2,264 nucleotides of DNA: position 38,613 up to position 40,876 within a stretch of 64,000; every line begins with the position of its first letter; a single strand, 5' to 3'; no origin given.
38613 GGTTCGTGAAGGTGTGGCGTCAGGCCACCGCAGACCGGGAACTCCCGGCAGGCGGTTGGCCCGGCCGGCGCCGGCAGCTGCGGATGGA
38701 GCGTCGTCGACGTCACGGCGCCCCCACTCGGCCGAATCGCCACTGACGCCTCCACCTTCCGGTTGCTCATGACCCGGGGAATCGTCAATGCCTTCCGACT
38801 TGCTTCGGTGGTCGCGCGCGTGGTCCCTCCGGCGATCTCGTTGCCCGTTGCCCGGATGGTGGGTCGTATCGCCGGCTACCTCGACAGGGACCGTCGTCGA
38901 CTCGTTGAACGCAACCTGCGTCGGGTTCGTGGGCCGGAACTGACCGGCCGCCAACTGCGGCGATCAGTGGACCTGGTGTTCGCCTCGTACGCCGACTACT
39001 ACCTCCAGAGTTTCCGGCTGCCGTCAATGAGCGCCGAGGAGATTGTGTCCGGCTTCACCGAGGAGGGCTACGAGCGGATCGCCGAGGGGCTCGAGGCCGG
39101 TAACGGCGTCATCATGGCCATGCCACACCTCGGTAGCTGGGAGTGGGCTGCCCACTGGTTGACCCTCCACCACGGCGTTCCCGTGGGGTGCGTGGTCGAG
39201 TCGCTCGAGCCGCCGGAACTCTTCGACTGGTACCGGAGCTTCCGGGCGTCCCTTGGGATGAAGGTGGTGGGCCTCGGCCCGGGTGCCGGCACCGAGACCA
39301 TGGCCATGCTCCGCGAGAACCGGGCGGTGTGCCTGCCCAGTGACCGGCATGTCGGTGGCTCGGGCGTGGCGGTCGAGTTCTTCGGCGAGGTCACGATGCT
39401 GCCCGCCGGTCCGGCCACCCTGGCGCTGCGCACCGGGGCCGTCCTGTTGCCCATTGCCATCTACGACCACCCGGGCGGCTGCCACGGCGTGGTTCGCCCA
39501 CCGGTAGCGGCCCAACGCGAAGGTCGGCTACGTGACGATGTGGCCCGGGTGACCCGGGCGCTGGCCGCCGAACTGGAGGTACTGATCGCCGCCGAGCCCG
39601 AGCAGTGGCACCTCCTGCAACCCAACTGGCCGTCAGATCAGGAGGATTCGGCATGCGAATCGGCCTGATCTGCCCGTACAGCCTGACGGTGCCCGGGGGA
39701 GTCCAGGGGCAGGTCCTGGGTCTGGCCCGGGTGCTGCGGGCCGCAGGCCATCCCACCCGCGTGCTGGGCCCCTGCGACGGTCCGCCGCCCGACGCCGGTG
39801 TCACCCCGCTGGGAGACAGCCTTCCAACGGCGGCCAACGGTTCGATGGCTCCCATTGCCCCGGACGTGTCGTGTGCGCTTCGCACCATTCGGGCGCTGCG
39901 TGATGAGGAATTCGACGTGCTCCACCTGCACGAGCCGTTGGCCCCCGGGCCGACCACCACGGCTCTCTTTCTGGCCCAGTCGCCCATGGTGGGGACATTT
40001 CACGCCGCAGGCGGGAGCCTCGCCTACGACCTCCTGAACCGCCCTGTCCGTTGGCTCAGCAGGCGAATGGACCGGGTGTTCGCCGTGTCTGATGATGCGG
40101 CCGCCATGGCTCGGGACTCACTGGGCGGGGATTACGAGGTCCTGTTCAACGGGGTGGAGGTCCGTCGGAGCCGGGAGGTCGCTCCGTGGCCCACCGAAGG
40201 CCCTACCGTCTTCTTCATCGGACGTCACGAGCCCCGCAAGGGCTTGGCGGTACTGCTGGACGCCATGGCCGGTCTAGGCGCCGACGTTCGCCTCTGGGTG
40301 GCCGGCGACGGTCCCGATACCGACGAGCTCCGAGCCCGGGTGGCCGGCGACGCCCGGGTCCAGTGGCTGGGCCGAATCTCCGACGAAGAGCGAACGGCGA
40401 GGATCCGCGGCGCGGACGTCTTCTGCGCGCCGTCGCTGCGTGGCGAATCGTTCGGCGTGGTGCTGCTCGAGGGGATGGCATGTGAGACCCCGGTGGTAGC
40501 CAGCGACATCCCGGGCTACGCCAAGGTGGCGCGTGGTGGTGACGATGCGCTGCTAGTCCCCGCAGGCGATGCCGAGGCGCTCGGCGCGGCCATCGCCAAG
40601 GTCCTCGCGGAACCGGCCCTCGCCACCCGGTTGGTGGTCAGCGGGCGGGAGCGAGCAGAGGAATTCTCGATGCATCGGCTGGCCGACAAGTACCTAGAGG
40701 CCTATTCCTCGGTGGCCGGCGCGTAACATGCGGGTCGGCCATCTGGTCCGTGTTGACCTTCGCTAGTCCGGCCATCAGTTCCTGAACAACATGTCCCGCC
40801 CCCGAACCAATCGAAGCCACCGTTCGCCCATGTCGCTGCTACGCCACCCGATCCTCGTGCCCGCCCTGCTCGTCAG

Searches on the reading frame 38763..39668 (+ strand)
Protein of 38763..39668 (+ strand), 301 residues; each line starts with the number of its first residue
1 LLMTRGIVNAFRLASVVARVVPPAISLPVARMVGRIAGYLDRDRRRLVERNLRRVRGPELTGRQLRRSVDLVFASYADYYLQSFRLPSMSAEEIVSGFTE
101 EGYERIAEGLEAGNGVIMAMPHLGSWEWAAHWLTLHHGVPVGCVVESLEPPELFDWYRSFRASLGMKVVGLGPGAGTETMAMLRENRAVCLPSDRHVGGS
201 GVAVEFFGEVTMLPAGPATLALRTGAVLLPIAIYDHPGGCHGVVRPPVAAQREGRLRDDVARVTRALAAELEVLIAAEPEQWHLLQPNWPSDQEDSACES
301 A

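Call 10: search_protein_families(library=pfam, proteins=[window:38763-39668:+], max_evalue=0.001)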
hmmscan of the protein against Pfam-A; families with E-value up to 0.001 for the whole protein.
window:38763-39668:+ (301 aa): 1 family
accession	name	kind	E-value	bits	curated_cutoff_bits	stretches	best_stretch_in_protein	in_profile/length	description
PF03279.18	Lip_A_acyltrans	-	3.3e-43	148.4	22.3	1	16-289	24-293/295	Bacterial lipid A biosynthesis acyltransferase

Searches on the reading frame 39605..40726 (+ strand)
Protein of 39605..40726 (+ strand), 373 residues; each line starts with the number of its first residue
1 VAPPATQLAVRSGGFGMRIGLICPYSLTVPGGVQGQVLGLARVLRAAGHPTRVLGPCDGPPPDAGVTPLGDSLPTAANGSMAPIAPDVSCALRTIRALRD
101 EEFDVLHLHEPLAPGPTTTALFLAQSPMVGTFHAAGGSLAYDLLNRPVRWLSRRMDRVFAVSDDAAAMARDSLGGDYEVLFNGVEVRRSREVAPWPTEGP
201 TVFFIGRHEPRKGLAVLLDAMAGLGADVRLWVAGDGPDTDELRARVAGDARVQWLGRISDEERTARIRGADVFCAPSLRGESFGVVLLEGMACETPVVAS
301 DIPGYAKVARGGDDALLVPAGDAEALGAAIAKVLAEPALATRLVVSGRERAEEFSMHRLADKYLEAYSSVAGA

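Call 10: search_protein_families(library=pfam, proteins=[window:39605-40726:+], max_evalue=0.001)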
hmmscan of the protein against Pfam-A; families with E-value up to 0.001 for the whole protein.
window:39605-40726:+ (373 aa): 6 families
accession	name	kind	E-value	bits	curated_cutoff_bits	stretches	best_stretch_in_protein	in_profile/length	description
PF00534.26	Glycos_transf_1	-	1.7e-34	119.2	26.4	1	188-349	4-171/172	Glycosyl transferases group 1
PF13692.12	Glyco_trans_1_4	-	2.8e-33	115.6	27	1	200-335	2-141/142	Glycosyl transferases group 1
PF13439.12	Glyco_transf_4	-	1.4e-22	81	28.5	1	30-187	1-169/170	Glycosyltransferase Family 4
PF13579.12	Glyco_trans_4_4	-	1.3e-16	61.8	29.7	1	31-176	1-148/158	Glycosyl transferase 4-like domain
PF20706.3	GT4-conflict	-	1.2e-07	31.5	26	1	153-341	145-362/385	Family 4 Glycosyltransferase in conflict systems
PF13524.12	Glyco_trans_1_2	-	1e-06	29.2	25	1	241-361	14-140/144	Glycosyl transferase-like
